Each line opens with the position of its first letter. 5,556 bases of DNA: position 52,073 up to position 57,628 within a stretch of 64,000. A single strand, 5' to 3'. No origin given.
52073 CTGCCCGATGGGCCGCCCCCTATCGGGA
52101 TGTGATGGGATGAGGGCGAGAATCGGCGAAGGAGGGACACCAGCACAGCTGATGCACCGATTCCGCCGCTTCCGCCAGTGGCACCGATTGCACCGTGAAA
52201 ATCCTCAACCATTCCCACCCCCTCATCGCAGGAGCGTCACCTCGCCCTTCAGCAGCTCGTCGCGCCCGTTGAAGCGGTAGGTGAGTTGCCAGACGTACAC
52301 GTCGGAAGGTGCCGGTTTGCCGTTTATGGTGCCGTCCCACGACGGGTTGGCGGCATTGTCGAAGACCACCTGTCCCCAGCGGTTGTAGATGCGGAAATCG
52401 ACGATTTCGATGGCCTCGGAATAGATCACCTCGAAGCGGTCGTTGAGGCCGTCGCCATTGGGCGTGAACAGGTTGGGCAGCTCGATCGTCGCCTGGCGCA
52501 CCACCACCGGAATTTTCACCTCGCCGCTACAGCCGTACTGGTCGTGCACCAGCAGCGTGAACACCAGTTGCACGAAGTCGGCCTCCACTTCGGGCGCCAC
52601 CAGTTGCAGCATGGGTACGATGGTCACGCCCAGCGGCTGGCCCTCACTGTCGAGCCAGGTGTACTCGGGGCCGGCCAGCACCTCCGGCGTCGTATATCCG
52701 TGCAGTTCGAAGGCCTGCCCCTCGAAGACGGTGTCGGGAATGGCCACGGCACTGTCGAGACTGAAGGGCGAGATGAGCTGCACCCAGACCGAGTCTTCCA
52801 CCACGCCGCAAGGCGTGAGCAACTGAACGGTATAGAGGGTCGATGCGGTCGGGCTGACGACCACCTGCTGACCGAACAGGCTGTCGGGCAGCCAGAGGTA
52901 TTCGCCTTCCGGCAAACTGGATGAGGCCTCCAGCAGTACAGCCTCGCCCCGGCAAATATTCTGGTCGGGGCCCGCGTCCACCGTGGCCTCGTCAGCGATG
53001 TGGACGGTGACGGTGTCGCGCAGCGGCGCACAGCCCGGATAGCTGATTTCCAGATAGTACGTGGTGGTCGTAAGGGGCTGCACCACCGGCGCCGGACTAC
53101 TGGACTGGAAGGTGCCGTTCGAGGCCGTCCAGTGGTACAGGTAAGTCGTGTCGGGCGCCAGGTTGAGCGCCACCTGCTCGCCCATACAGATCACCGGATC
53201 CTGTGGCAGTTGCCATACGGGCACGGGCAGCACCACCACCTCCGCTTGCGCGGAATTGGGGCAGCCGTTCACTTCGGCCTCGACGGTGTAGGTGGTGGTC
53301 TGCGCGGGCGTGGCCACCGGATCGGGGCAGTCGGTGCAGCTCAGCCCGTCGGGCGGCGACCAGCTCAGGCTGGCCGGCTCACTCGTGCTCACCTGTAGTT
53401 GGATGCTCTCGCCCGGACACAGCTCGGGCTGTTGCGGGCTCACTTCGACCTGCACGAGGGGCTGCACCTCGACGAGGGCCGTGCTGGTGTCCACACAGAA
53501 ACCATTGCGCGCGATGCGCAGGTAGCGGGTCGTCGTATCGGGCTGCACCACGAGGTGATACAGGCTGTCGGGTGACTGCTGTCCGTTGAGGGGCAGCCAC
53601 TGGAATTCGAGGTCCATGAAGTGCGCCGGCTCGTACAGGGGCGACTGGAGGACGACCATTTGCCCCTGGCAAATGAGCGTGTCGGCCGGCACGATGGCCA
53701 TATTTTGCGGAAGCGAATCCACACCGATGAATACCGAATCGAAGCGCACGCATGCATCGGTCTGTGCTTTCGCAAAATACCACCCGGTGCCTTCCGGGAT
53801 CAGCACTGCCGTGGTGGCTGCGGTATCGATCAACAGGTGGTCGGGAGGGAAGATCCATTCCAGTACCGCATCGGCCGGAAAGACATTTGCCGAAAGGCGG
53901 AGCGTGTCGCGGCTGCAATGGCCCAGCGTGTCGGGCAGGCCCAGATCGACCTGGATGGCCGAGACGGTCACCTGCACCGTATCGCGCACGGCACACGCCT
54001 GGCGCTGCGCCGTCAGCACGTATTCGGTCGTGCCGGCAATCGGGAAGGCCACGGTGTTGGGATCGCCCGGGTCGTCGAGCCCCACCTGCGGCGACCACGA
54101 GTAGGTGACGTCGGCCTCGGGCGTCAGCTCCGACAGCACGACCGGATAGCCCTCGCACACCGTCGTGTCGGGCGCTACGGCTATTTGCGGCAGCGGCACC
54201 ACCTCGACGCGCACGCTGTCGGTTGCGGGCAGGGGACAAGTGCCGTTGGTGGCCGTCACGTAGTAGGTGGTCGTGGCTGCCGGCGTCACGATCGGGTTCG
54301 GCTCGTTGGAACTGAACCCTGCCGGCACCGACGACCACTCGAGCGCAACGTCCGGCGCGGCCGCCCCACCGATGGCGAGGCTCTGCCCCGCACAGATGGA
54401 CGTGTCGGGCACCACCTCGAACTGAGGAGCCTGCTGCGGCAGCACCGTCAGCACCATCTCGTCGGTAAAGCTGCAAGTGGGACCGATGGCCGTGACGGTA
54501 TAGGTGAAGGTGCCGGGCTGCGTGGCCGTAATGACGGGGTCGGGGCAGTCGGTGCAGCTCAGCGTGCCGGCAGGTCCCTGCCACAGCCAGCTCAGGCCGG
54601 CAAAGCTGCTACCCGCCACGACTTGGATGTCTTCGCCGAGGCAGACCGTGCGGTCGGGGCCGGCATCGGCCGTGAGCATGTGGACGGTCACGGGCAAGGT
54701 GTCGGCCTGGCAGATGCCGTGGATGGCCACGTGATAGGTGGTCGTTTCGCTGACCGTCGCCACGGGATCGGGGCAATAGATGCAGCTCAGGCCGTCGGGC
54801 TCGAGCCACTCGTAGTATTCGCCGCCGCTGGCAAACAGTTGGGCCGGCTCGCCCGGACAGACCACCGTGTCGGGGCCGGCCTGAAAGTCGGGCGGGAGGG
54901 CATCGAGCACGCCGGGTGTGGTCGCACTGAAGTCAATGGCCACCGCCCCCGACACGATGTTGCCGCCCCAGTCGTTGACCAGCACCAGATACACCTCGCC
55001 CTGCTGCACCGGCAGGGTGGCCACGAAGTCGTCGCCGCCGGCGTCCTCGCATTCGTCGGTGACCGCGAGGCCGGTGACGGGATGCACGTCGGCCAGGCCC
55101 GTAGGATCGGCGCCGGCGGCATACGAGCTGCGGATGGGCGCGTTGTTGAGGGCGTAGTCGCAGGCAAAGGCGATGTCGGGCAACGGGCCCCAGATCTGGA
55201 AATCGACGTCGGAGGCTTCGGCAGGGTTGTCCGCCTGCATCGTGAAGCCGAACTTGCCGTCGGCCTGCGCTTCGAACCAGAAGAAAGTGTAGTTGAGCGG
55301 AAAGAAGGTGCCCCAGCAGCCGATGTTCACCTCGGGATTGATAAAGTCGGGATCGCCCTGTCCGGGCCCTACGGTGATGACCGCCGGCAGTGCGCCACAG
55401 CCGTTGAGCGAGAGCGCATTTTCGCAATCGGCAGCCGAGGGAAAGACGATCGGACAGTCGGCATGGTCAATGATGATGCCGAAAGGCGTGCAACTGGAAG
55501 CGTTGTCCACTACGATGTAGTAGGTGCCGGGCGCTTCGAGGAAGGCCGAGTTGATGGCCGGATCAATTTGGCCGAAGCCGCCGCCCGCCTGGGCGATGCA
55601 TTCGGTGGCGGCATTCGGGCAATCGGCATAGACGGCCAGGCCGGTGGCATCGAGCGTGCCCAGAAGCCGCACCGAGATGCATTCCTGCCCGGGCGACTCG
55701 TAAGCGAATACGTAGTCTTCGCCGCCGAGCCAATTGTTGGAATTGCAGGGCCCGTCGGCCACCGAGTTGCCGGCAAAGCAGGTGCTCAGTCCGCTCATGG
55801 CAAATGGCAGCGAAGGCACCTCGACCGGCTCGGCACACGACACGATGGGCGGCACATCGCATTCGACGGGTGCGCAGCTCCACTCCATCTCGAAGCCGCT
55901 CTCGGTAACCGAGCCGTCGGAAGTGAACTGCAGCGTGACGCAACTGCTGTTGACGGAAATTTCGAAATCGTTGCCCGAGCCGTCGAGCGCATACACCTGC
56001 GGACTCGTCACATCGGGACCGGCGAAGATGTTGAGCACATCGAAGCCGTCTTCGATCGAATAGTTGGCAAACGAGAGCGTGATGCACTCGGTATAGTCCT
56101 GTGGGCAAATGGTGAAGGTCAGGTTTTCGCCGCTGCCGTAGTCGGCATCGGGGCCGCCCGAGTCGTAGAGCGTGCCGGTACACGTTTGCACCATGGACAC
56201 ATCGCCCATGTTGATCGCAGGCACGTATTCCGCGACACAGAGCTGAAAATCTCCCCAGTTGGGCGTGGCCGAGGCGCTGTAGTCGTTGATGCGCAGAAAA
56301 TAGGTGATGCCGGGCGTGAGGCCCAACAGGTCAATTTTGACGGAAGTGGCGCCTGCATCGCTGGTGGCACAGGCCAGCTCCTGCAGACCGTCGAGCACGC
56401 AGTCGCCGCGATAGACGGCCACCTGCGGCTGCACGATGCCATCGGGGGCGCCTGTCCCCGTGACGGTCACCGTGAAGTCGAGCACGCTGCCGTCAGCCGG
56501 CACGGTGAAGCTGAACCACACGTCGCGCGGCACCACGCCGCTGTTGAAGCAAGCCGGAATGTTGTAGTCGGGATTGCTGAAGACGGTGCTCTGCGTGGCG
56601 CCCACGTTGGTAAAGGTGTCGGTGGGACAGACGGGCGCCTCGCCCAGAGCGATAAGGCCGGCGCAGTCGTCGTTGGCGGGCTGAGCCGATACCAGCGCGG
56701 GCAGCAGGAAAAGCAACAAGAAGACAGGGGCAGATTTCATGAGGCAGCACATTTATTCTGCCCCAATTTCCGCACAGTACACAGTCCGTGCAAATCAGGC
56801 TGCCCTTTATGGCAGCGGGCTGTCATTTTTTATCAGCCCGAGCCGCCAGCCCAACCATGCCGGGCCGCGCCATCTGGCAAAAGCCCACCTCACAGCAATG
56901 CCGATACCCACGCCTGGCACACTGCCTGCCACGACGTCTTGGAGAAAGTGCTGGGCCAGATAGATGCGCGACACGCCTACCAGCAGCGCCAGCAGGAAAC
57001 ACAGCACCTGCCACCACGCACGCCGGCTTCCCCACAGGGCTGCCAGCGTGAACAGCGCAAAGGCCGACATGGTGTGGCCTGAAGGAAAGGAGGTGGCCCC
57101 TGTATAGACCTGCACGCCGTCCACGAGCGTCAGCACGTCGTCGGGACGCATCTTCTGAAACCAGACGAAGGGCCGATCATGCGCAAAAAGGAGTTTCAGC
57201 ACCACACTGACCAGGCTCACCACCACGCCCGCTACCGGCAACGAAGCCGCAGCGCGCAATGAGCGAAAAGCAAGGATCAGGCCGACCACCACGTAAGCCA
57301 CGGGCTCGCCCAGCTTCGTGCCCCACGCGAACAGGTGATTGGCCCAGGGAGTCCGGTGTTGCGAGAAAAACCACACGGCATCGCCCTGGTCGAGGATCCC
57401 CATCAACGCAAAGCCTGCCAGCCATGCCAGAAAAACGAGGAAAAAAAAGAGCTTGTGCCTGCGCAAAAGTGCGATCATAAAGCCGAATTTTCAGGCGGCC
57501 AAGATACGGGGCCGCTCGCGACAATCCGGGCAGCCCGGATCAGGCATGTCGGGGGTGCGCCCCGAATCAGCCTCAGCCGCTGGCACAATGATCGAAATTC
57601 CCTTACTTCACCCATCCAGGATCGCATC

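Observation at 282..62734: About half of all intergenic gaps are built from one shuffled kit of short repeat modules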

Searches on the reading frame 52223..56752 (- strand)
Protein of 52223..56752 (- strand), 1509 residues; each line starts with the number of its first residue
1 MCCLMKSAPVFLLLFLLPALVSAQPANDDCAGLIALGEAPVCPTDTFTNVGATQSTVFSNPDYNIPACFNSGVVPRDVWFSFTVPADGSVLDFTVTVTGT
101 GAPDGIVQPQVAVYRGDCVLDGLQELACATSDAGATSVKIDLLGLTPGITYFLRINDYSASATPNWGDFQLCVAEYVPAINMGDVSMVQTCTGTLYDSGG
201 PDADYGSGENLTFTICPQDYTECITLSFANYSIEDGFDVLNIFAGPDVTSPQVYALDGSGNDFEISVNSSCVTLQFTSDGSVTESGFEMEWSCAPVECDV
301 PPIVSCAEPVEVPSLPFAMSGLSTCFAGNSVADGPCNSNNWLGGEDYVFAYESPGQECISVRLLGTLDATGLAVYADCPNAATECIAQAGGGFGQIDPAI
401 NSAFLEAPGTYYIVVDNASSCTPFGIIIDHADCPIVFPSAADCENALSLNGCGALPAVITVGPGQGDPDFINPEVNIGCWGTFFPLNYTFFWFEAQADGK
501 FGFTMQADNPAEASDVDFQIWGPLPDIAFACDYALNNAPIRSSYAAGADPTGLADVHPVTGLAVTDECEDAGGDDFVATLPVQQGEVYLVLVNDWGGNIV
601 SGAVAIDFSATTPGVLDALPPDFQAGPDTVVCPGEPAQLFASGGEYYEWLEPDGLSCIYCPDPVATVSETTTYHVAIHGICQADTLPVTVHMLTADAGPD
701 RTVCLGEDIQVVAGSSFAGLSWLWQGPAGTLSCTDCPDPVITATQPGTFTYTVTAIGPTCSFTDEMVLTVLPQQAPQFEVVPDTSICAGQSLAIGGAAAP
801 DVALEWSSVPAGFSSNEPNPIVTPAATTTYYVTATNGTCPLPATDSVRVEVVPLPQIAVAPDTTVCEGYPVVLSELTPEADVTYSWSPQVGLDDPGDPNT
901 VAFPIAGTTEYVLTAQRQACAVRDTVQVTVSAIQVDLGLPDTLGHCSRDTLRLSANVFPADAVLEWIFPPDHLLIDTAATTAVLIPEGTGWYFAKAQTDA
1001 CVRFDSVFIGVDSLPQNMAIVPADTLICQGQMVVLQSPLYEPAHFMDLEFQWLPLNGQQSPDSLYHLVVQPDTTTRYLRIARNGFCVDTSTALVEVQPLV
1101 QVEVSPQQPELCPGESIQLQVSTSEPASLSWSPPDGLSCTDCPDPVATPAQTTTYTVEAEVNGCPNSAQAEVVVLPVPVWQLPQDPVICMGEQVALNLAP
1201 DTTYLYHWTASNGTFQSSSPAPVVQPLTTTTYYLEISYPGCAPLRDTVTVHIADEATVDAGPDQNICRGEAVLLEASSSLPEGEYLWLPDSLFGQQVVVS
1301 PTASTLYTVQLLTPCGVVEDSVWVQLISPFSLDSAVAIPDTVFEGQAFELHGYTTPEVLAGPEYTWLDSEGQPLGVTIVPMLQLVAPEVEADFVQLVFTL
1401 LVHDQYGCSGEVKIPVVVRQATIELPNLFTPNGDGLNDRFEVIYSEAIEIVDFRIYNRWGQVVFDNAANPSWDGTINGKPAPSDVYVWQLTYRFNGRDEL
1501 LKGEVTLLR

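Call 14: search_protein_families(library=pfam, proteins=[window:52223-56752:-])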
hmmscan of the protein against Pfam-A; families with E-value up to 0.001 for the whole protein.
window:52223-56752:- (1509 aa): 4 families
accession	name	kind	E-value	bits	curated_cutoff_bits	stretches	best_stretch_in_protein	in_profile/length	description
PF19081.6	Ig_7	-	3.4e-23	82.2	27.3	2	780-853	6-84/84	Ig-like domain CHU_C associated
PF13585.12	CHU_C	-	1.4e-15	57.6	27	1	1423-1503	1-82/86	CHU_C Type IX secretion signal domain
PF00801.26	PKD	-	1.3e-07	32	23.5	0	1102-1174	2-78/80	PKD domain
PF00431.26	CUB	-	2e-05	25.3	21.4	1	189-290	6-109/110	CUB domain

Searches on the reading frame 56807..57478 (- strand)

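Call 14: search_protein_families(library=pfam, proteins=[window:56807-57478:-])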
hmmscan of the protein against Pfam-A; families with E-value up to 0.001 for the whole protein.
window:56807-57478:- (223 aa): 3 families
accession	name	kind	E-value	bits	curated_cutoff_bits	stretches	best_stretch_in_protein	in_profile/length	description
PF01569.27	PAP2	-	1.8e-21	76.7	27.2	1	79-201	4-126/130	PAP2 superfamily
PF14378.12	PAP2_3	-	8.3e-10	39.2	27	1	42-190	24-185/190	PAP2 superfamily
PF14360.12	PAP2_C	-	0.0007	20.6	27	1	133-187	8-63/74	PAP2 superfamily C-terminal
